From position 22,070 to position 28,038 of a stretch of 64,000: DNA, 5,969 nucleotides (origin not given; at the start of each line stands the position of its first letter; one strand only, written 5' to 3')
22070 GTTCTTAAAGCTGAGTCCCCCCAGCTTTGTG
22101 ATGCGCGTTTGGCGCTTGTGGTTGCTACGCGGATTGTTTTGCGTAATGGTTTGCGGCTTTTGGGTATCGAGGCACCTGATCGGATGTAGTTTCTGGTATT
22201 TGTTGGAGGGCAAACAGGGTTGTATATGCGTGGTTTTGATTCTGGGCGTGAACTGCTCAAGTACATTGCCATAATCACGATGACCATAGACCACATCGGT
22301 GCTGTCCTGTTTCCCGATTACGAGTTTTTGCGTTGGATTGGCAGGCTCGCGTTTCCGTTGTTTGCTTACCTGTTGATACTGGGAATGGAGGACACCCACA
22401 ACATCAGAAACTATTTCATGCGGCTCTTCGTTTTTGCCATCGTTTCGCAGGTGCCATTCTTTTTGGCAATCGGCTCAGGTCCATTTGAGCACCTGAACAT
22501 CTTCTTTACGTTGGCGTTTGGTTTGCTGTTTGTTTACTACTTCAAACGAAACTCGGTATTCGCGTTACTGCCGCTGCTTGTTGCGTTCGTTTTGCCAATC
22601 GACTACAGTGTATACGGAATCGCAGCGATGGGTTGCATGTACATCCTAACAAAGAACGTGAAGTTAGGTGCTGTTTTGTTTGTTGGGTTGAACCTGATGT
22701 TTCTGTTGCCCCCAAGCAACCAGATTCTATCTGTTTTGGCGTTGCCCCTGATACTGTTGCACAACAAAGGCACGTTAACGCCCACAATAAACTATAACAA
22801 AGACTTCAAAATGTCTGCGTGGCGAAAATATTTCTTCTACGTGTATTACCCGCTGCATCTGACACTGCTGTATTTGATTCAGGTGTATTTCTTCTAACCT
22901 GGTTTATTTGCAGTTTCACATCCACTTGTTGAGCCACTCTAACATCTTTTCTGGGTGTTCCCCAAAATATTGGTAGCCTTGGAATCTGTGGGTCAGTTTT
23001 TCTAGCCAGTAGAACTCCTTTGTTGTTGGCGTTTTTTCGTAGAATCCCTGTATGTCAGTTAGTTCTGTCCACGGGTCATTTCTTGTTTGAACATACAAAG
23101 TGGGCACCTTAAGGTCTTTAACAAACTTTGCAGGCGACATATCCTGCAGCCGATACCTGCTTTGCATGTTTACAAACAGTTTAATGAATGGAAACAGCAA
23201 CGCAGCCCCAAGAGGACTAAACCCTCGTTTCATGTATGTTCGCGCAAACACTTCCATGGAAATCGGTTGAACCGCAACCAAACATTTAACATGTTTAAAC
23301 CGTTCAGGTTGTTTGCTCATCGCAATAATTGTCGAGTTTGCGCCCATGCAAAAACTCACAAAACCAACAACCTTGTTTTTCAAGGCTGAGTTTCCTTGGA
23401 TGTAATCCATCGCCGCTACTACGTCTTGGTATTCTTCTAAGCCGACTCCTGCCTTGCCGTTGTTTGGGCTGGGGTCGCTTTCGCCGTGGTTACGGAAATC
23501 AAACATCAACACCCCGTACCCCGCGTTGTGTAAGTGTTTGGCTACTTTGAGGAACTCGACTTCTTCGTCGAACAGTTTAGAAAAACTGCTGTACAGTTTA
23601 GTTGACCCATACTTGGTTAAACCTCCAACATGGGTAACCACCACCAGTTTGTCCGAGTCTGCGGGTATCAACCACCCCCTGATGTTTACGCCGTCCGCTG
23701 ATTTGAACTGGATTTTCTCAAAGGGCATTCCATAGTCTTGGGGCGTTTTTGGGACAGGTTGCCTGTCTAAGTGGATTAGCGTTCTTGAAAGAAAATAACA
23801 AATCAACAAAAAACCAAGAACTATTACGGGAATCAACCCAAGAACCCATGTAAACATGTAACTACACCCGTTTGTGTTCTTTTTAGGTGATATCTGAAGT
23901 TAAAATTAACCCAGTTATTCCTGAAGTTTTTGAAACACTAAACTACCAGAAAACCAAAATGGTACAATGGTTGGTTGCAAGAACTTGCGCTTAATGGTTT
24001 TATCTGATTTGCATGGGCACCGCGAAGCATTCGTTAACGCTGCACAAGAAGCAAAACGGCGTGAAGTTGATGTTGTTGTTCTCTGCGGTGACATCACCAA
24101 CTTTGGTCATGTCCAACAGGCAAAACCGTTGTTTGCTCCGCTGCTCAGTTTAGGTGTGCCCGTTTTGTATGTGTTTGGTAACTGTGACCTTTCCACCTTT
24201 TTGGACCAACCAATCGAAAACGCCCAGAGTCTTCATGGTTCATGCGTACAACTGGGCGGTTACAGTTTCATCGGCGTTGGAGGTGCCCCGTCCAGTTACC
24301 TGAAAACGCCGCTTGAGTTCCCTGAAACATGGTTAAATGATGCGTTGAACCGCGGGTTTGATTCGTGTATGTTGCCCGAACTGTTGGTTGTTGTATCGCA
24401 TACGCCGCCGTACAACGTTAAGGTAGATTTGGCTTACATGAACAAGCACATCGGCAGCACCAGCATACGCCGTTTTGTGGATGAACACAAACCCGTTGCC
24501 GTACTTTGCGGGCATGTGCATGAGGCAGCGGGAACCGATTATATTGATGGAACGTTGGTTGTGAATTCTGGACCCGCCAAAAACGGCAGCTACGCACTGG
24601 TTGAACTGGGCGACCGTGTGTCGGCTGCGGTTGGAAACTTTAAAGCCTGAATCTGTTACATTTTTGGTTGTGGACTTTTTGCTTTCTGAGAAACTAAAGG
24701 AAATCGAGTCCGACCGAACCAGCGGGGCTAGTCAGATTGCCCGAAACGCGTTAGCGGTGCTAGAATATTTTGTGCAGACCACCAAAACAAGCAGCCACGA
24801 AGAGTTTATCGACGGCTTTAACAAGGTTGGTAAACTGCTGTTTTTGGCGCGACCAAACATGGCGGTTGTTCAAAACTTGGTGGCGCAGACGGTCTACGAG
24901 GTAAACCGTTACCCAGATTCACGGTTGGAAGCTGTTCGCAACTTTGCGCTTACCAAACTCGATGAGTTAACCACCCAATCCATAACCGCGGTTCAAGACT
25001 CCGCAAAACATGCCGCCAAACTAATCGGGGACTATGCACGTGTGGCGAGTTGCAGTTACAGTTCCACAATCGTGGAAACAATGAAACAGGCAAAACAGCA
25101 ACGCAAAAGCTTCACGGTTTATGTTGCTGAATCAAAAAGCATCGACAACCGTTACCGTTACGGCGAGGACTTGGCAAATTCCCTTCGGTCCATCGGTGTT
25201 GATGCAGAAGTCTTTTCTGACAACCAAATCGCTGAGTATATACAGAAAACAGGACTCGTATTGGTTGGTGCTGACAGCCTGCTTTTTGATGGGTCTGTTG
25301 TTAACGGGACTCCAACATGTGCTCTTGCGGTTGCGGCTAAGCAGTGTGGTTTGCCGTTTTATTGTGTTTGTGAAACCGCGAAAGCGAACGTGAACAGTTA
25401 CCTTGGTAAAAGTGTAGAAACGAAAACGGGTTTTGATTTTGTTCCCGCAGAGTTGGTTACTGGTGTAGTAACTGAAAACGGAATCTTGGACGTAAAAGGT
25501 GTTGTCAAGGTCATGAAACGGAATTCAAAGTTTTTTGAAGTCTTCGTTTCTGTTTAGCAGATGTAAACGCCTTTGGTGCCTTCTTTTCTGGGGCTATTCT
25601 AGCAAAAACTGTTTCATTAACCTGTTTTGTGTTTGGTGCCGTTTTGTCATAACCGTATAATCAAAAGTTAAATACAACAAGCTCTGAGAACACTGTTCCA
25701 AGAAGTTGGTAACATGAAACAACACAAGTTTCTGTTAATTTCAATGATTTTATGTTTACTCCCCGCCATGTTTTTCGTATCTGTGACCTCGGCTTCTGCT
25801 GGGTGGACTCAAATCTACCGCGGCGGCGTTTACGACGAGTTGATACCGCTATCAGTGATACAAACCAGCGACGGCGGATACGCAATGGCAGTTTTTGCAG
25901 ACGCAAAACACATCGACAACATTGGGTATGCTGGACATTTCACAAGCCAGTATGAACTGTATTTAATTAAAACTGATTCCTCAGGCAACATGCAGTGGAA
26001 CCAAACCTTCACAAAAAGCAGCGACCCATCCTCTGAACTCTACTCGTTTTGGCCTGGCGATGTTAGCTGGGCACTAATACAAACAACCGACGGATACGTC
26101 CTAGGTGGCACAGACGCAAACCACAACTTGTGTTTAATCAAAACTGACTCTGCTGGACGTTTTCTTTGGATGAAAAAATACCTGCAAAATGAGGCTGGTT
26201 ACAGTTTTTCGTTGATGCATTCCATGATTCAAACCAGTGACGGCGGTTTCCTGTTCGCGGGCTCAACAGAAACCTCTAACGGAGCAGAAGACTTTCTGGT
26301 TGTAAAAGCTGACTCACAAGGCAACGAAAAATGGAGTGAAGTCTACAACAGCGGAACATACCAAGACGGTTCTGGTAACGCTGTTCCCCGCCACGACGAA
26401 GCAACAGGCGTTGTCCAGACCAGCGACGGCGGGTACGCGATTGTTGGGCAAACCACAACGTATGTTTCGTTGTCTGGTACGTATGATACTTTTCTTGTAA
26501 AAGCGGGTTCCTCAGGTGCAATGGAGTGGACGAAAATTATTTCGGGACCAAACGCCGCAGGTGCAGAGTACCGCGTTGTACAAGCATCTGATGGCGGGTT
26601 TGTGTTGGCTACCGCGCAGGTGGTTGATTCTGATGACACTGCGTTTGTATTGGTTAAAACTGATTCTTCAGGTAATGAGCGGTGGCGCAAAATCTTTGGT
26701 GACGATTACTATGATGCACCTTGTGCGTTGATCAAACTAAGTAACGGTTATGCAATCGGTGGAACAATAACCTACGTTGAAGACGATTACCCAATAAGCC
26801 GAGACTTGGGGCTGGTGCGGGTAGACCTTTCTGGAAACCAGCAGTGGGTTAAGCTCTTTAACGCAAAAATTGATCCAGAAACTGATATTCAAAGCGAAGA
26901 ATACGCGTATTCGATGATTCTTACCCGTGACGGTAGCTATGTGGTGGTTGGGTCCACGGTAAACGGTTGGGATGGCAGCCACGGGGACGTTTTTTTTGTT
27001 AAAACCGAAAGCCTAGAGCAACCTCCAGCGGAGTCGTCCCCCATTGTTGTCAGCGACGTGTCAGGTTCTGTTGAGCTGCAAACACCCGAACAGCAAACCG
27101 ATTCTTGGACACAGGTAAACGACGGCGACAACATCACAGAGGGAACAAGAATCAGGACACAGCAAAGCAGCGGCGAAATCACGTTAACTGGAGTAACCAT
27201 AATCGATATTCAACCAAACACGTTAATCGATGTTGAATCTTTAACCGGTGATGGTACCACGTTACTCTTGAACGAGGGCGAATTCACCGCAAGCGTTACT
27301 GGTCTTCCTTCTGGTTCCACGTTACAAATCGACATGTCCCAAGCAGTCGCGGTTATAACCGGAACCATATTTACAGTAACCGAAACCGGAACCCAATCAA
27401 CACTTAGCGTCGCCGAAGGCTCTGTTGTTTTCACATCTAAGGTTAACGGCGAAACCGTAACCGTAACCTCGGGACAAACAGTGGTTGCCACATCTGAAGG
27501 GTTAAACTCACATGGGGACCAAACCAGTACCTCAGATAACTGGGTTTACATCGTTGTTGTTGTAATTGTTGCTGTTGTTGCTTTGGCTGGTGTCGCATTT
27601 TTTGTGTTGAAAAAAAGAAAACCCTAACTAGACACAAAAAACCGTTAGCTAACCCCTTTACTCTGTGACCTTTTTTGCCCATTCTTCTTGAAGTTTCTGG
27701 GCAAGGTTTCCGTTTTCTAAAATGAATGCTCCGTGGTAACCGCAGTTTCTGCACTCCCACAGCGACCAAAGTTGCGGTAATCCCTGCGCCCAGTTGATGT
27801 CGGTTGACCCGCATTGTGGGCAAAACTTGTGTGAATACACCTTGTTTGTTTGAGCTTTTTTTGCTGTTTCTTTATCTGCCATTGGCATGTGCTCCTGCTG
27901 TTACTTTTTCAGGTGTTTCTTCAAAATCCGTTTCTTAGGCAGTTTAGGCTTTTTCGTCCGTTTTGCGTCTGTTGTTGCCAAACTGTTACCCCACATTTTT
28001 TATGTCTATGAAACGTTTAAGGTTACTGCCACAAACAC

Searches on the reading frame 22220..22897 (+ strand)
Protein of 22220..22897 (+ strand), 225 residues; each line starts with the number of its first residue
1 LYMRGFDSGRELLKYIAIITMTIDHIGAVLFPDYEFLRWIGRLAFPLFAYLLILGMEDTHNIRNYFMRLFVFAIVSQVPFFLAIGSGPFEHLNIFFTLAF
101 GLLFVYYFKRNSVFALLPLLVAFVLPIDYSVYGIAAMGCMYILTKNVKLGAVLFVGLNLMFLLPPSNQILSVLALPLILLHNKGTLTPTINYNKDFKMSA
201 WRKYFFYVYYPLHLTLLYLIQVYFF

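Call 17: search_protein_families(library=pfam, proteins=[window:22220-22897:+], max_evalue=0.01)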
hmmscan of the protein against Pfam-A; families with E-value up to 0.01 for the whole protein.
window:22220-22897:+ (225 aa): 1 family
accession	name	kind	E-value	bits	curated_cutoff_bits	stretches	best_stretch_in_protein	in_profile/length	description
PF05857.17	TraX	-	1.8e-38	133.1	25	1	10-220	2-216/217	TraX protein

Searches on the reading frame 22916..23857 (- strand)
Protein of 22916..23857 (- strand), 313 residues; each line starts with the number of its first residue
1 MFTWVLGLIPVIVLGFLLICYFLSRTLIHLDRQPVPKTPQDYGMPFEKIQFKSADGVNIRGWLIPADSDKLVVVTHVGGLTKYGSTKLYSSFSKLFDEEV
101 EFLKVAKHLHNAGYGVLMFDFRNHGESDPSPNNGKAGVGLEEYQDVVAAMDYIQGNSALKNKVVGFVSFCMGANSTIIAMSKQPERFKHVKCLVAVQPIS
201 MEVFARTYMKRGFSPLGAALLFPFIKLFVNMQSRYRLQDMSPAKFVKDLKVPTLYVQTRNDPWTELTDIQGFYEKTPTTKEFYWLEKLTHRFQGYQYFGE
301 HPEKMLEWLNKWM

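Call 17: search_protein_families(library=pfam, proteins=[window:22916-23857:-], max_evalue=0.01)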
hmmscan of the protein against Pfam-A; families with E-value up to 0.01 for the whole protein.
window:22916-23857:- (313 aa): 6 families
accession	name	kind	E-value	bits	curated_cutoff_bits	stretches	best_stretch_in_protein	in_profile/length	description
PF00561.26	Abhydrolase_1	-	1.1e-09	38.7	25.8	1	102-195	16-102/245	alpha/beta hydrolase fold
PF12146.15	Hydrolase_4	-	3.3e-08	33.6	27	1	102-195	20-106/239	Serine aminopeptidase, S33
PF12697.13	Abhydrolase_6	-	4.1e-05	24.8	26.3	1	108-252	22-136/217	Alpha/beta hydrolase family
PF00326.27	Peptidase_S9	-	0.00039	20.4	22.6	1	106-311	7-208/213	Prolyl oligopeptidase family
PF01738.24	DLH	-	0.0021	18.1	21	1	103-186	31-120/217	Dienelactone hydrolase family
PF02129.25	Peptidase_S15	-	0.0068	16.6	23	0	108-199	46-129/262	X-Pro dipeptidyl-peptidase (S15 family)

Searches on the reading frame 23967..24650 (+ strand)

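Call 17: search_protein_families(library=pfam, proteins=[window:23967-24650:+], max_evalue=0.01)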
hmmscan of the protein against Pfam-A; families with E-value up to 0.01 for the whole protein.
window:23967-24650:+ (227 aa): 3 families
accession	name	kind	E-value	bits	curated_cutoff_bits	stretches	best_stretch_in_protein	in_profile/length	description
PF00149.33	Metallophos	-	7.3e-20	72.6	21.5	1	7-186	1-190/191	Calcineurin-like phosphoesterase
PF14582.11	Metallophos_3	-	5.5e-18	65.7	28.2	1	55-216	81-251/259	Metallophosphoesterase, calcineurin superfamily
PF12850.12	Metallophos_2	-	5.8e-17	62.5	27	1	8-207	2-138/154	Calcineurin-like phosphoesterase superfamily domain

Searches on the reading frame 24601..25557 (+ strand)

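Call 17: search_protein_families(library=pfam, proteins=[window:24601-25557:+], max_evalue=0.01)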
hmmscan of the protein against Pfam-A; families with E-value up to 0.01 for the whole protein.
window:24601-25557:+ (318 aa): 1 family
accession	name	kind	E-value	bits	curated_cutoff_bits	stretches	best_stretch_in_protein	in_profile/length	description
PF01008.23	IF-2B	-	4.4e-37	128.3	22.4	1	40-270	2-228/280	Initiation factor 2 subunit family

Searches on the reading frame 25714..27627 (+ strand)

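Call 10: search_protein_families(library=pfam, proteins=[window:25714-27627:+], max_evalue=0.01)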
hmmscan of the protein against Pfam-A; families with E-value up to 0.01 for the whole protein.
window:25714-27627:+ (637 aa): 1 family
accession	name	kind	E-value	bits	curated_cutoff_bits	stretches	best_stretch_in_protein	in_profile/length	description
PF04773.18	FecR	-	4.3e-10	40.3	24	1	479-571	2-96/97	FecR protein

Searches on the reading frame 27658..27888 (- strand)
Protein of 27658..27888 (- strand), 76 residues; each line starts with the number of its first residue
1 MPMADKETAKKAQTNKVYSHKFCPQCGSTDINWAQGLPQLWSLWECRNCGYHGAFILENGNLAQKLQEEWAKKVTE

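Call 10: search_protein_families(library=pfam, proteins=[window:27658-27888:-], max_evalue=0.01)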
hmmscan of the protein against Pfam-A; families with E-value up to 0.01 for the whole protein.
window:27658-27888:- (76 aa): 6 families
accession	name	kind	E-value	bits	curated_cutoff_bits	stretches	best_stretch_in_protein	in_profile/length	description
PF02150.21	Zn_ribbon_RPB9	-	0.00044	20.5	25.2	0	44-52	22-30/36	RNA polymerases M/15 Kd subunit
PF07282.18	Cas12f1-like_TNB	-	0.00061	20.3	26.3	1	13-52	21-49/60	Cas12f1-like, TNB domain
PF07754.17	HVO_2753_ZBP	-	0.0023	18.2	33.2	1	16-50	12-46/46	Small zinc finger protein HVO_2753-like, Zn-binding pocket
PF23455.1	DUF7129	-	0.0064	16.7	30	0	43-52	11-20/45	Domain of unknown function (DUF7129)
PF23545.1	Zn_ribbon_HMPTM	-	0.0065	16.4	27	0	13-29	23-39/45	HMPTM N-terminal zinc ribbon domain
PF06527.16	TniQ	-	0.0075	17.3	27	1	19-54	106-140/142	TniQ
